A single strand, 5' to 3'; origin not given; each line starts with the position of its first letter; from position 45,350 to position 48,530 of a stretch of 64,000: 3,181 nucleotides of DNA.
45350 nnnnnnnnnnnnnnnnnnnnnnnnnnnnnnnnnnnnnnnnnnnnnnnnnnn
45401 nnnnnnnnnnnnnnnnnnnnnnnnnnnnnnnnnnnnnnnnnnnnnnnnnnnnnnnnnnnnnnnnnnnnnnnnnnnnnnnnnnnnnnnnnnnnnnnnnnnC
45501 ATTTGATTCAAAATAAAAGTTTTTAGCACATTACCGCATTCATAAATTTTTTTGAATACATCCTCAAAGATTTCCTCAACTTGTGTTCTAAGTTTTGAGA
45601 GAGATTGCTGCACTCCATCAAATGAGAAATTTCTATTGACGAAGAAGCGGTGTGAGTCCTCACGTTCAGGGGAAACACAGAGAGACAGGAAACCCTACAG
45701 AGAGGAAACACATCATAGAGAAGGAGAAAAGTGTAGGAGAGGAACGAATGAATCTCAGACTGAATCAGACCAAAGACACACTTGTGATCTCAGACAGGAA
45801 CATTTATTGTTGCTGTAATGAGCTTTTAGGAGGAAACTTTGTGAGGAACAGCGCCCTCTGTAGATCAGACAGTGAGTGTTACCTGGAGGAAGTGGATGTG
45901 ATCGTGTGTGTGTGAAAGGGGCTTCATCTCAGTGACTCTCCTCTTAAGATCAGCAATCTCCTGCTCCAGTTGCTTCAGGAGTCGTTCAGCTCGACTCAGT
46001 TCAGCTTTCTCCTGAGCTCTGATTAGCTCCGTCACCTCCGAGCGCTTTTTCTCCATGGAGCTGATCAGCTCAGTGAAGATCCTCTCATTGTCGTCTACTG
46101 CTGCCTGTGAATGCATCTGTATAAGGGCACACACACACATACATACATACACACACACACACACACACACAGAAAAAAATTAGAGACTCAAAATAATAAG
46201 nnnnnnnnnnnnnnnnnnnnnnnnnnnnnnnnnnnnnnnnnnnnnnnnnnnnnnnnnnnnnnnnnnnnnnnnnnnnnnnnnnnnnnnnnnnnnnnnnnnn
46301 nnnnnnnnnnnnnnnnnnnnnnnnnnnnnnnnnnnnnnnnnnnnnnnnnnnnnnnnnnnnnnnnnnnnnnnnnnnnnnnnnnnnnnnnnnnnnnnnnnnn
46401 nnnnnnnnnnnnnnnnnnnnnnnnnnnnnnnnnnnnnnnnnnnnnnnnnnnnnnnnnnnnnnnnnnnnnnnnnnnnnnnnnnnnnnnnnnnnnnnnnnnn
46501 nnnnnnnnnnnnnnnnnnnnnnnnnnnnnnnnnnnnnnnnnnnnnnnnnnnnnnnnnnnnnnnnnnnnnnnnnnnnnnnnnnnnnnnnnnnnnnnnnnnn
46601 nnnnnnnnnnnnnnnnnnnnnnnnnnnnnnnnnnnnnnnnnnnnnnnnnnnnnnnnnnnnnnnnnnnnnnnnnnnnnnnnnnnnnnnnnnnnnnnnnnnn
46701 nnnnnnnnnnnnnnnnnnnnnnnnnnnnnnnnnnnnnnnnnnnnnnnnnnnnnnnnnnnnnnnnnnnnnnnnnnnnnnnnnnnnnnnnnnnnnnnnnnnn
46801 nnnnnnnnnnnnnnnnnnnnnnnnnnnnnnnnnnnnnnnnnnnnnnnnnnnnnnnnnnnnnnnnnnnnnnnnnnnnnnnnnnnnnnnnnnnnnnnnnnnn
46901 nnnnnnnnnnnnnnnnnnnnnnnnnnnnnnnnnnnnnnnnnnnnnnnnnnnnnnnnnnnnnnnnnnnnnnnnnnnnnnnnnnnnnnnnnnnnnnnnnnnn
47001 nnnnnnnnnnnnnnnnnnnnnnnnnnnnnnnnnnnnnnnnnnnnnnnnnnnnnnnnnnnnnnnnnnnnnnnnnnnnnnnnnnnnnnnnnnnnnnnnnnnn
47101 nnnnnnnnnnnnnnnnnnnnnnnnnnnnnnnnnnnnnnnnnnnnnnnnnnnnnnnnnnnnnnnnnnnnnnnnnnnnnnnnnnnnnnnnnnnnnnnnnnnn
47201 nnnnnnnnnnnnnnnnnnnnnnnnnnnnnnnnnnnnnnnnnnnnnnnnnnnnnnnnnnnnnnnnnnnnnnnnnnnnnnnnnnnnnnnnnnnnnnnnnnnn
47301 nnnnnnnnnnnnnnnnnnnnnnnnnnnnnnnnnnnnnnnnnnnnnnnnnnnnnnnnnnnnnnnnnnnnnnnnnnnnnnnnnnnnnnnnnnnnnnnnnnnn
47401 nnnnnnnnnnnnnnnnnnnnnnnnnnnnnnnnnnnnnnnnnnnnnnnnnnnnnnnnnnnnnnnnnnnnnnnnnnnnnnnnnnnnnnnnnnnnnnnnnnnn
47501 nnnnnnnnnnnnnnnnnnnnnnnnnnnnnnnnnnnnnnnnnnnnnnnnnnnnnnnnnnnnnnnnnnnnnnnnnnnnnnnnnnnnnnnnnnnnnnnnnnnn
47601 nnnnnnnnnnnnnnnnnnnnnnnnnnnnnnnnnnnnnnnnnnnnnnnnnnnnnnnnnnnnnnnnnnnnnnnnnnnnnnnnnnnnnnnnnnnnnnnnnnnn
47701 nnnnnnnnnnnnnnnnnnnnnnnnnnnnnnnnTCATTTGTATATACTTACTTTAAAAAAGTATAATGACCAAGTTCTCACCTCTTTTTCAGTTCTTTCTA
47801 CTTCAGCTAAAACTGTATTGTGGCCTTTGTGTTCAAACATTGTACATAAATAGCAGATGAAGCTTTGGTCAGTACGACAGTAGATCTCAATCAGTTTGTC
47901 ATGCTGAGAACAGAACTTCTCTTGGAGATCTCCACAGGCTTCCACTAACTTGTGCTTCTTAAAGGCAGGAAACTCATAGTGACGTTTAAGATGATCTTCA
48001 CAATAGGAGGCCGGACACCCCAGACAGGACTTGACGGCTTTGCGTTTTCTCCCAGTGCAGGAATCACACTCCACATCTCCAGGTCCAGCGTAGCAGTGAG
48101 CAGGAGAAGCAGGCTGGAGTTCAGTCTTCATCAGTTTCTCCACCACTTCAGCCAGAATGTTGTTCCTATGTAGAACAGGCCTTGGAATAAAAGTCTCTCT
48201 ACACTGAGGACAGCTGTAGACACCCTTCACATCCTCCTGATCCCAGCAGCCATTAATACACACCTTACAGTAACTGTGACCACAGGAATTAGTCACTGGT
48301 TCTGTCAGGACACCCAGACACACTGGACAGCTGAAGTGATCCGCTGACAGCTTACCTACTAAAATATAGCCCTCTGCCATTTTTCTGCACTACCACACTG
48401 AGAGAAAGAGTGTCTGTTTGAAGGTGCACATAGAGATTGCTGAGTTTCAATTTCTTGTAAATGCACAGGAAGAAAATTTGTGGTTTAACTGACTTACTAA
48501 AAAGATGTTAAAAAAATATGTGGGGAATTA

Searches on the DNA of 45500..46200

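Call 13: search_rna_families(source=window, start=45500, end=46200, threshold=evalue, max_evalue=10)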
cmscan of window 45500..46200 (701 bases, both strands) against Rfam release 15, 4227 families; matches with E-value up to 10: 5.
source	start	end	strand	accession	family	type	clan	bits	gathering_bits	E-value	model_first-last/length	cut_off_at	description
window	46108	46176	-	RF04217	mir-297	Gene; miRNA;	-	30.4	90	0.0028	1-71/71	no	mir-297 microRNA precursor family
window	46055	46200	-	RF01295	SCARNA7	Gene; snRNA; snoRNA; scaRNA;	-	20.7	65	0.0076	72-330/330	5'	Small Cajal body-specific RNA 7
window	46105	46172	-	RF04154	mir-1277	Gene; miRNA;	-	18.5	81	1.7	6-71/78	no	mir-1277 microRNA precursor family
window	45979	46200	-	RF02723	sno_ZL1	Gene; snRNA; snoRNA; CD-box;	-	15.2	64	0.34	54-196/196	5'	Small nucleolar RNA ZL1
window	46092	46169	-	RF04052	mir-466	Gene; miRNA;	-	15.2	85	9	1-80/80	no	mir-466 microRNA precursor family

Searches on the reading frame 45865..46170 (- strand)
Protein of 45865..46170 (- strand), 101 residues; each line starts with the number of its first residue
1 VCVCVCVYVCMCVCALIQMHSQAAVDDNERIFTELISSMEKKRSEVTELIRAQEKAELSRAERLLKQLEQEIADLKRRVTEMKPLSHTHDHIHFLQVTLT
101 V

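Call 6: search_protein_families(library=pfam, proteins=[window:45865-46170:-], max_evalue=0.01)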
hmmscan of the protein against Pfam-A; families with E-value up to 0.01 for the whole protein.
window:45865-46170:- (101 aa): 4 families
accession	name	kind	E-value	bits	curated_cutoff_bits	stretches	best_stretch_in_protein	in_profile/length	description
PF25600.1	TRIM_CC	-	3.3e-30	105.2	30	1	17-96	18-97/142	TRIM protein coiled-coil region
PF20878.2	REST_helical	-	0.0035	18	27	1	58-84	21-47/65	Helical region in REST corepressor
PF06424.17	PRP1_N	-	0.0042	18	22.4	1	26-82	74-127/144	PRP1 splicing factor, N-terminal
PF08702.15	Fib_alpha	-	0.0053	17.4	29.9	1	21-81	68-127/143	Fibrinogen alpha/beta chain family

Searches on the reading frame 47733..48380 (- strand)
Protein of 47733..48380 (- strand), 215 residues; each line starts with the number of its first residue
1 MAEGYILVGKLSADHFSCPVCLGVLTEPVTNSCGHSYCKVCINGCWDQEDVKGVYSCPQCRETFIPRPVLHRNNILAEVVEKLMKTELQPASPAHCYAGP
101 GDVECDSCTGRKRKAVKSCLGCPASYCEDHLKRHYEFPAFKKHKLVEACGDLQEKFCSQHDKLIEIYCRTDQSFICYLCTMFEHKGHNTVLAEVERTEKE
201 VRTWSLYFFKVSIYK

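Call 6: search_protein_families(library=pfam, proteins=[window:47733-48380:-], max_evalue=0.01)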
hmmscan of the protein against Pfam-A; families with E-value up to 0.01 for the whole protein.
window:47733-48380:- (215 aa): 9 families
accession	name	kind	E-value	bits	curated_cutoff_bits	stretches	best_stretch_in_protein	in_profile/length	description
PF00643.29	zf-B_box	-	3.5e-10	40.3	24.1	1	153-190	2-40/42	B-box zinc finger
PF15227.12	zf-C3HC4_4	-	1.2e-09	38.6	30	1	18-60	1-42/42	zinc finger of C3HC4-type, RING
PF13445.12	zf-RING_UBOX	-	1.7e-09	37.9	25.2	1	18-58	1-39/39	RING-type zinc-finger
PF00097.31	zf-C3HC4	-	6.5e-07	29.6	21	1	18-60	1-40/40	Zinc finger, C3HC4 type (RING finger)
PF13923.12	zf-C3HC4_2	-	3.4e-06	27.2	27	1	18-60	2-40/40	Zinc finger, C3HC4 type (RING finger)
PF22586.1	ANCHR-like_BBOX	-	2.4e-05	24.8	27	1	105-144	2-38/39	ANCHR-like B-box zinc-binding domain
PF13639.12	zf-RING_2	-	0.0004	21.1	27.3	1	17-61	2-44/44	Ring finger domain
PF24921.1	RING_XB3-XBAT31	-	0.00048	20.6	50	1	18-64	2-55/57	E3 ubiquitin-protein ligase XB3/XBAT31 RING finger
PF14634.12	zf-RING_5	-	0.0075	16.7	27.9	1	18-61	2-42/43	zinc-RING finger domain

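Call 7: find_homologous_proteins(query=window:47781-48380:-, max_evalue=1e-10)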
Query seq(200 aa) (200 aa): 1337 proteins with E <= 1e-10 among 1373 candidates; the best 120 are listed.
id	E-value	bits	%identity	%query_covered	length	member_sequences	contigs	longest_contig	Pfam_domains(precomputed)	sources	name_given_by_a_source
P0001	6.0e-101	354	78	100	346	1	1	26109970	PF00097.32,PF13923.13,PF13920.13,PF13445.13,PF25600.2,PF15227.13,PF24921.2,PF13639.13,PF00643.30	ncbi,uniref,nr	ncbi:hypothetical protein KOW79_014412 [Hemibagrus wyckioides]|uniref:E3 ubiquitin/ISG15 ligase TRIM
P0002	4.1e-100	352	78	100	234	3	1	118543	PF00097.32,PF13923.13,PF13920.13,PF13445.13,PF15227.13,PF00643.30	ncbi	ncbi:E3 ubiquitin/ISG15 ligase TRIM25-like, partial [Tachysurus ichikawai]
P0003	2.0e-99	350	77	100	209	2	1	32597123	PF00097.32,PF13923.13,PF13445.13,PF22586.2,PF15227.13,PF24921.2,PF13639.13,PF00643.30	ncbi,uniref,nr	ncbi:E3 ubiquitin/ISG15 ligase TRIM25-like [Tachysurus vachellii]|uniref:E3 ubiquitin/ISG15 ligase T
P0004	3.4e-99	349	75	100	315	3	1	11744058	PF00097.32,PF13923.13,PF13920.13,PF13445.13,PF25600.2,PF15227.13,PF24921.2,PF13639.13,PF00643.30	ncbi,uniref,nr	ncbi:hypothetical protein PHYPO_G00185640 [Pangasianodon hypophthalmus]|uniref:E3 ubiquitin/ISG15 li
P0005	1.3e-98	347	76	100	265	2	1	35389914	PF00097.32,PF13923.13,PF13920.13,PF13445.13,PF25600.2,PF15227.13,PF24921.2,PF13639.13,PF00643.30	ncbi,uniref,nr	ncbi:hypothetical protein AMELA_G00105320 [Ameiurus melas]|uniref:E3 ubiquitin/ISG15 ligase TRIM25-l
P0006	1.4e-98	347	78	95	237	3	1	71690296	PF00097.32,PF13923.13,PF13445.13,PF15227.13,PF00643.30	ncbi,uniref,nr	ncbi:E3 ubiquitin/ISG15 ligase TRIM25-like [Neoarius graeffei]|uniref:E3 ubiquitin/ISG15 ligase TRIM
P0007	3.5e-98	345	76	100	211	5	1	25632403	PF00097.32,PF13923.13,PF13920.13,PF13445.13,PF22586.2,PF15227.13,PF24921.2,PF13639.13,PF00643.30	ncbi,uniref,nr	ncbi:E3 ubiquitin/ISG15 ligase TRIM25-like [Tachysurus fulvidraco]|uniref:E3 ubiquitin/ISG15 ligase 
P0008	1.6e-97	343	75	100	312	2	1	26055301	PF00097.32,PF13923.13,PF13920.13,PF13445.13,PF25600.2,PF15227.13,PF13639.13,PF00643.30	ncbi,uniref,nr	ncbi:hypothetical protein PGIGA_G00059370 [Pangasianodon gigas]|uniref:Uncharacterized protein n=1 T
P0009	5.9e-97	341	79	95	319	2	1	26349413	PF00097.32,PF13923.13,PF13920.13,PF13445.13,PF15227.13,PF00643.30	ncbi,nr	ncbi:hypothetical protein QTP86_004209 [Hemibagrus guttatus]|nr:hypothetical protein QTP86_004209 [H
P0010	1.1e-96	341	74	100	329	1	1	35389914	PF00097.32,PF13923.13,PF13920.13,PF13445.13,PF25600.2,PF15227.13,PF00643.30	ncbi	ncbi:hypothetical protein AMELA_G00106900, partial [Ameiurus melas]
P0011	1.9e-96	340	74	100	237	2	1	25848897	PF00097.32,PF13923.13,PF13920.13,PF13445.13,PF15227.13,PF24921.2,PF00643.30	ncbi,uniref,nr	ncbi:hypothetical protein PHYPO_G00056550 [Pangasianodon hypophthalmus]|uniref:E3 ubiquitin/ISG15 li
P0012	5.9e-96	338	74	100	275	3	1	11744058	PF00097.32,PF13923.13,PF13445.13,PF25600.2,PF15227.13,PF00643.30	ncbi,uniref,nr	ncbi:hypothetical protein PHYPO_G00185540 [Pangasianodon hypophthalmus]|uniref:E3 ubiquitin/ISG15 li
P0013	6.6e-96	338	75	100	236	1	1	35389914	PF00097.32,PF13923.13,PF13920.13,PF13445.13,PF15227.13,PF00643.30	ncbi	ncbi:hypothetical protein AMELA_G00106580, partial [Ameiurus melas]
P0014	2.1e-94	333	73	100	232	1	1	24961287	PF00097.32,PF13923.13,PF13920.13,PF13445.13,PF15227.13,PF00643.30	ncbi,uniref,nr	ncbi:hypothetical protein Q7C36_016868 [Tachysurus vachellii]|uniref:E3 ubiquitin/ISG15 ligase TRIM2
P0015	2.4e-94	333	76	94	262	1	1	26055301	PF00097.32,PF13923.13,PF13445.13,PF25600.2,PF15227.13,PF00643.30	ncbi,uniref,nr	ncbi:hypothetical protein PGIGA_G00059380 [Pangasianodon gigas]|uniref:Uncharacterized protein n=1 T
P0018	1.0e-93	331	75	100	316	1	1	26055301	PF00097.32,PF13923.13,PF13445.13,PF25600.2,PF15227.13,PF00643.30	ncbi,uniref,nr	ncbi:hypothetical protein PGIGA_G00059700 [Pangasianodon gigas]|uniref:Uncharacterized protein n=1 T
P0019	1.1e-93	331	72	100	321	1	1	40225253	PF00097.32,PF13923.13,PF13445.13,PF25600.2,PF15227.13,PF00643.30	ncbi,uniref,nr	ncbi:E3 ubiquitin/ISG15 ligase TRIM25 isoform X3 [Ictalurus punctatus]|uniref:E3 ubiquitin/ISG15 lig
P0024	2.7e-92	326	73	100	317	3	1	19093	PF00097.32,PF13923.13,PF13920.13,PF13445.13,PF25600.2,PF15227.13,PF00643.30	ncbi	ncbi:hypothetical protein NFI96_031489, partial [Prochilodus magdalenae]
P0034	1.3e-90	321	70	100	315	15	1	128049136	PF00097.32,PF13923.13,PF13920.13,PF13445.13,PF25600.2,PF15227.13,PF13639.13,PF00643.30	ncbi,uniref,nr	ncbi:E3 ubiquitin/ISG15 ligase TRIM25-like [Neoarius graeffei]|uniref:E3 ubiquitin/ISG15 ligase TRIM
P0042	4.2e-89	316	72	95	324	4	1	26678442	PF00097.32,PF13923.13,PF13445.13,PF25600.2,PF15227.13,PF24921.2,PF00643.30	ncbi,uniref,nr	ncbi:E3 ubiquitin/ISG15 ligase TRIM25-like [Silurus meridionalis]|uniref:E3 ubiquitin/ISG15 ligase T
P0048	5.4e-88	312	72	100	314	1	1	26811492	PF00097.32,PF13923.13,PF13920.13,PF13445.13,PF25600.2,PF15227.13,PF00643.30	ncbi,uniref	ncbi:E3 ubiquitin-protein ligase TRIM47-like [Brachyhypopomus gauderio]|uniref:E3 ubiquitin-protein 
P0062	1.1e-86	308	72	94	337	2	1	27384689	PF00097.32,PF13923.13,PF13445.13,PF25600.2,PF15227.13,PF00643.30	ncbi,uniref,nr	ncbi:E3 ubiquitin/ISG15 ligase TRIM25-like [Ictalurus furcatus]|uniref:E3 ubiquitin/ISG15 ligase TRI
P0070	5.6e-86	306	68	99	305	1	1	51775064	PF00097.32,PF13923.13,PF13920.13,PF13445.13,PF25600.2,PF15227.13,PF00643.30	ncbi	ncbi:E3 ubiquitin/ISG15 ligase TRIM25-like [Clarias gariepinus]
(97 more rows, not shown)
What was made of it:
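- On finTRIM family (descent of both loci): Hits are named finTRIM or 'fish virus induced TRIM' (call 7).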

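Call 14: find_encoding_contigs(protein=P0001, flank=10000, max_places=3)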
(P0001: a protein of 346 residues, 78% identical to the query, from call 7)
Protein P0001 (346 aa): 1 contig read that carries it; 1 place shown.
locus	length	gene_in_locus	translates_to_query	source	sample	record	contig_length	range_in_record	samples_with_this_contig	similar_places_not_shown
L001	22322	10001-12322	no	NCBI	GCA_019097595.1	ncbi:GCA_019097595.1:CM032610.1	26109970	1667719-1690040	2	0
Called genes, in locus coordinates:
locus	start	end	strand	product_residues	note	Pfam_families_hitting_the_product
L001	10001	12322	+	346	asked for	PF00097:zf-C3HC4, PF13445:zf-RING_UBOX, PF13639:zf-RING_2 (weak), PF13920:zf-C3HC4_3 (weak), PF13923:zf-C3HC4_2, PF15227:zf-C3HC4_4, PF00643:zf-B_box, PF25600:TRIM_CC, +1 more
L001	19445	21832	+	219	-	PF00643:zf-B_box, PF25600:TRIM_CC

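Call 15: find_encoding_contigs(protein=P0004, flank=10000, max_places=3)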
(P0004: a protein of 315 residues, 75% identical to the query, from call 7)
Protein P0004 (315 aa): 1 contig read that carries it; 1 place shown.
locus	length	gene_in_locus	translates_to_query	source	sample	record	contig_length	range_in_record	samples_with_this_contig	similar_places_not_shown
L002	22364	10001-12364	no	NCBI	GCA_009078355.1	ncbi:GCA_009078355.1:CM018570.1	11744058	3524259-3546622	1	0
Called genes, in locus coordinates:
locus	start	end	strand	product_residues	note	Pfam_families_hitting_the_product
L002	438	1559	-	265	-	PF13639:zf-RING_2 (weak), PF13920:zf-C3HC4_3 (weak), PF13923:zf-C3HC4_2, PF00097:zf-C3HC4, PF13445:zf-RING_UBOX, PF15227:zf-C3HC4_4, PF00643:zf-B_box, PF25600:TRIM_CC, +1 more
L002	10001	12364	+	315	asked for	PF00097:zf-C3HC4, PF13445:zf-RING_UBOX, PF13639:zf-RING_2 (weak), PF13920:zf-C3HC4_3 (weak), PF13923:zf-C3HC4_2, PF15227:zf-C3HC4_4, PF00643:zf-B_box, PF25600:TRIM_CC, +1 more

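Call 19: find_encoding_contigs(protein=P0007, flank=10000, max_places=2)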
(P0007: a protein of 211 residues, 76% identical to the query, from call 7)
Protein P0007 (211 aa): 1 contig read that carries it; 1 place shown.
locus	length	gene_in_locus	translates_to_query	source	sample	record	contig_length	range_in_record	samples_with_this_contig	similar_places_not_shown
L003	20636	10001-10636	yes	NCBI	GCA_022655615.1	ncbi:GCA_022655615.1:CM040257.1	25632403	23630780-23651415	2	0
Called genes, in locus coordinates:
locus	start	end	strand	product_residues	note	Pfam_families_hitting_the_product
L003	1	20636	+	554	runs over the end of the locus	PF00097:zf-C3HC4, PF13445:zf-RING_UBOX, PF13923:zf-C3HC4_2, PF15227:zf-C3HC4_4, PF00643:zf-B_box, PF25600:TRIM_CC, PF13765:PRY, PF00622:SPRY, +3 more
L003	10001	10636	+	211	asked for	PF13920:zf-C3HC4_3 (weak), PF00097:zf-C3HC4, PF13445:zf-RING_UBOX, PF13639:zf-RING_2 (weak), PF13923:zf-C3HC4_2, PF15227:zf-C3HC4_4, PF24921:RING_XB3-XBAT31 (weak), PF00643:zf-B_box, +1 more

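Call 20: find_encoding_contigs(protein=P0010, flank=10000, max_places=2)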
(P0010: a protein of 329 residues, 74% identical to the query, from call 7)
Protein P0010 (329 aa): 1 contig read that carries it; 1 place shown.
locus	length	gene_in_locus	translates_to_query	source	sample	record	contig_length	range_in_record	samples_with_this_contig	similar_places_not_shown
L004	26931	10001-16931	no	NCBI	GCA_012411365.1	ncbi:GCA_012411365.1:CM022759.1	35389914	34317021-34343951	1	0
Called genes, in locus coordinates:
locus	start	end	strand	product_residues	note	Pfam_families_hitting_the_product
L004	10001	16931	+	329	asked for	PF13920:zf-C3HC4_3 (weak), PF00097:zf-C3HC4, PF13445:zf-RING_UBOX, PF13923:zf-C3HC4_2, PF15227:zf-C3HC4_4, PF00643:zf-B_box, PF25600:TRIM_CC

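Call 21: find_encoding_contigs(protein=P0034, flank=10000, max_places=2)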
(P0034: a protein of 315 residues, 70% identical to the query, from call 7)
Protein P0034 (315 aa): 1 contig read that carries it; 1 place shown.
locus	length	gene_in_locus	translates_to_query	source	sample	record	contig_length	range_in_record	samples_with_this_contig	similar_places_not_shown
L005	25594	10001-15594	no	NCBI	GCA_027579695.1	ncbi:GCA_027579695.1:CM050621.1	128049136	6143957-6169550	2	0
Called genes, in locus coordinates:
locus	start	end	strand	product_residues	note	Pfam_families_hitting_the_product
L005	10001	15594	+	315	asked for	PF00097:zf-C3HC4, PF13445:zf-RING_UBOX, PF13639:zf-RING_2 (weak), PF13920:zf-C3HC4_3 (weak), PF13923:zf-C3HC4_2, PF15227:zf-C3HC4_4, PF00643:zf-B_box, PF25600:TRIM_CC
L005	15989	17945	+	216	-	PF13765:PRY, PF00622:SPRY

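Call 25: find_encoding_contigs(protein=P0019, flank=10000, max_places=2)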
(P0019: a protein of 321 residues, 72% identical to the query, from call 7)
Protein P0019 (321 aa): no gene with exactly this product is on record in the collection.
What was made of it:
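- Tried and rejected: Not on record (call 25).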

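Call 26: find_encoding_contigs(protein=P0042, flank=10000, max_places=2)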
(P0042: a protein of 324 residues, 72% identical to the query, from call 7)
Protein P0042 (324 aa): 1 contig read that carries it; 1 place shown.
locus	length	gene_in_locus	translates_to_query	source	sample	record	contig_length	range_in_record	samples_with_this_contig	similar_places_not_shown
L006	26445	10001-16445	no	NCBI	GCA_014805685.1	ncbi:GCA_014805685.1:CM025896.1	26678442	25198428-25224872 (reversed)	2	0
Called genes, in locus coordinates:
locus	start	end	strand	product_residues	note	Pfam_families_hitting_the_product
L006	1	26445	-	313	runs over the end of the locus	-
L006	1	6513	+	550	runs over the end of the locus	PF00097:zf-C3HC4, PF13445:zf-RING_UBOX, PF13923:zf-C3HC4_2, PF15227:zf-C3HC4_4, PF00643:zf-B_box, PF25600:TRIM_CC, PF13765:PRY, PF00622:SPRY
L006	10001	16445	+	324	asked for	PF13923:zf-C3HC4_2, PF24921:RING_XB3-XBAT31 (weak), PF00097:zf-C3HC4, PF13445:zf-RING_UBOX, PF15227:zf-C3HC4_4, PF00643:zf-B_box, PF25600:TRIM_CC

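Call 27: find_encoding_contigs(protein=P0070, flank=10000, max_places=2)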
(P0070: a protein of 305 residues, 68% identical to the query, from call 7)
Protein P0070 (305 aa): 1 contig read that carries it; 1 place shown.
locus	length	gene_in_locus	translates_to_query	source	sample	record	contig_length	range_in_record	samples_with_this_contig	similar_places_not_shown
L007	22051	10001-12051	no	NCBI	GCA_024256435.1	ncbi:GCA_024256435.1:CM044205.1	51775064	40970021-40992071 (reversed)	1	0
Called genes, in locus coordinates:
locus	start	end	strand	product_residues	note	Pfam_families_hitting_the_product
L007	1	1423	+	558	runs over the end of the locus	PF00097:zf-C3HC4 (weak), PF13445:zf-RING_UBOX, PF13639:zf-RING_2 (weak), PF15227:zf-C3HC4_4, PF00643:zf-B_box, PF25600:TRIM_CC, PF13765:PRY, PF00622:SPRY, +2 more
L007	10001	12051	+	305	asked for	PF00097:zf-C3HC4, PF13445:zf-RING_UBOX, PF13920:zf-C3HC4_3 (weak), PF13923:zf-C3HC4_2, PF15227:zf-C3HC4_4, PF00643:zf-B_box, PF25600:TRIM_CC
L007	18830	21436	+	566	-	PF00097:zf-C3HC4 (weak), PF13445:zf-RING_UBOX, PF13923:zf-C3HC4_2 (weak), PF15227:zf-C3HC4_4, PF00643:zf-B_box, PF25600:TRIM_CC, PF13765:PRY, PF00622:SPRY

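Call 28: find_encoding_contigs(protein=P0048, flank=10000, max_places=2)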
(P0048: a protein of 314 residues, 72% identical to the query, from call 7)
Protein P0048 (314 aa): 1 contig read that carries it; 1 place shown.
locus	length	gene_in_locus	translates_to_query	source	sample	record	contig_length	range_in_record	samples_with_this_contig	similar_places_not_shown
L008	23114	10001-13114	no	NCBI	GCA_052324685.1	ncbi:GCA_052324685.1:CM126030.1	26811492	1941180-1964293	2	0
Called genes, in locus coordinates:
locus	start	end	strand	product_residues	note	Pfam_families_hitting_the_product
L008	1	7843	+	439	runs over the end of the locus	PF13923:zf-C3HC4_2, PF24921:RING_XB3-XBAT31 (weak), PF00097:zf-C3HC4, PF13445:zf-RING_UBOX, PF15227:zf-C3HC4_4, PF00643:zf-B_box, PF25600:TRIM_CC, PF00569:ZZ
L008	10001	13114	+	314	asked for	PF00097:zf-C3HC4 (weak), PF13445:zf-RING_UBOX, PF13920:zf-C3HC4_3 (weak), PF13923:zf-C3HC4_2, PF15227:zf-C3HC4_4, PF00643:zf-B_box, PF25600:TRIM_CC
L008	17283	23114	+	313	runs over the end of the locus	PF00097:zf-C3HC4, PF13445:zf-RING_UBOX, PF13639:zf-RING_2 (weak), PF13920:zf-C3HC4_3 (weak), PF13923:zf-C3HC4_2, PF15227:zf-C3HC4_4, PF00643:zf-B_box, PF25600:TRIM_CC, +1 more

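Call 58: find_encoding_contigs(protein=P0018, flank=10000, max_places=2)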
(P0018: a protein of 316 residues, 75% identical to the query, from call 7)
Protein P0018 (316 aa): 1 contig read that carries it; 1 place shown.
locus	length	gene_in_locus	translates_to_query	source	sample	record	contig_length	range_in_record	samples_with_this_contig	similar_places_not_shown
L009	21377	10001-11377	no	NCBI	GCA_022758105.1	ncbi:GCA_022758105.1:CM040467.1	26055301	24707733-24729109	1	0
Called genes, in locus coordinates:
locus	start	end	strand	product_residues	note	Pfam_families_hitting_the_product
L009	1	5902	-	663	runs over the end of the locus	PF00097:zf-C3HC4, PF13445:zf-RING_UBOX, PF13923:zf-C3HC4_2, PF15227:zf-C3HC4_4, PF00643:zf-B_box, PF25600:TRIM_CC, PF13765:PRY, PF00622:SPRY, +1 more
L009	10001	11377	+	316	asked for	PF00097:zf-C3HC4 (weak), PF13445:zf-RING_UBOX, PF13923:zf-C3HC4_2 (weak), PF15227:zf-C3HC4_4, PF00643:zf-B_box, PF25600:TRIM_CC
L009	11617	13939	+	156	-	PF13765:PRY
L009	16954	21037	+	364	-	PF00097:zf-C3HC4, PF13445:zf-RING_UBOX, PF13639:zf-RING_2 (weak), PF13920:zf-C3HC4_3, PF13923:zf-C3HC4_2, PF15227:zf-C3HC4_4, PF00643:zf-B_box, PF25600:TRIM_CC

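Call 59: find_encoding_contigs(protein=P0062, flank=10000, max_places=2)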
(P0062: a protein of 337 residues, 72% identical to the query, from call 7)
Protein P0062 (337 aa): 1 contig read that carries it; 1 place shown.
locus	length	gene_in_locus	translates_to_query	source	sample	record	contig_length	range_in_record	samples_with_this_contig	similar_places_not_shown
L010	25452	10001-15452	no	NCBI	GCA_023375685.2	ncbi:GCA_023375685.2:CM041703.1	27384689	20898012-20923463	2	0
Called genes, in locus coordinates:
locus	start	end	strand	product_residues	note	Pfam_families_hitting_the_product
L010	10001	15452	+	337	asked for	PF00097:zf-C3HC4 (weak), PF13445:zf-RING_UBOX (weak), PF13923:zf-C3HC4_2 (weak), PF15227:zf-C3HC4_4, PF00643:zf-B_box, PF25600:TRIM_CC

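Call 60: find_encoding_contigs(protein=P0024, flank=10000, max_places=2)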
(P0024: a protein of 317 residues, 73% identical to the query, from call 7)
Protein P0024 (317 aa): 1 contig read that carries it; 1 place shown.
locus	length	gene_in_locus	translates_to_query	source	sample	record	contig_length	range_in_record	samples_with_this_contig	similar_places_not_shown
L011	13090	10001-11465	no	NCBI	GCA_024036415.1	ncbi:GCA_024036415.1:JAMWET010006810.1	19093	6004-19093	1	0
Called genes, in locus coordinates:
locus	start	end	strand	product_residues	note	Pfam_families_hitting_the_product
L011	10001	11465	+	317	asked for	PF00097:zf-C3HC4, PF13445:zf-RING_UBOX, PF13920:zf-C3HC4_3 (weak), PF13923:zf-C3HC4_2, PF15227:zf-C3HC4_4, PF00643:zf-B_box, PF25600:TRIM_CC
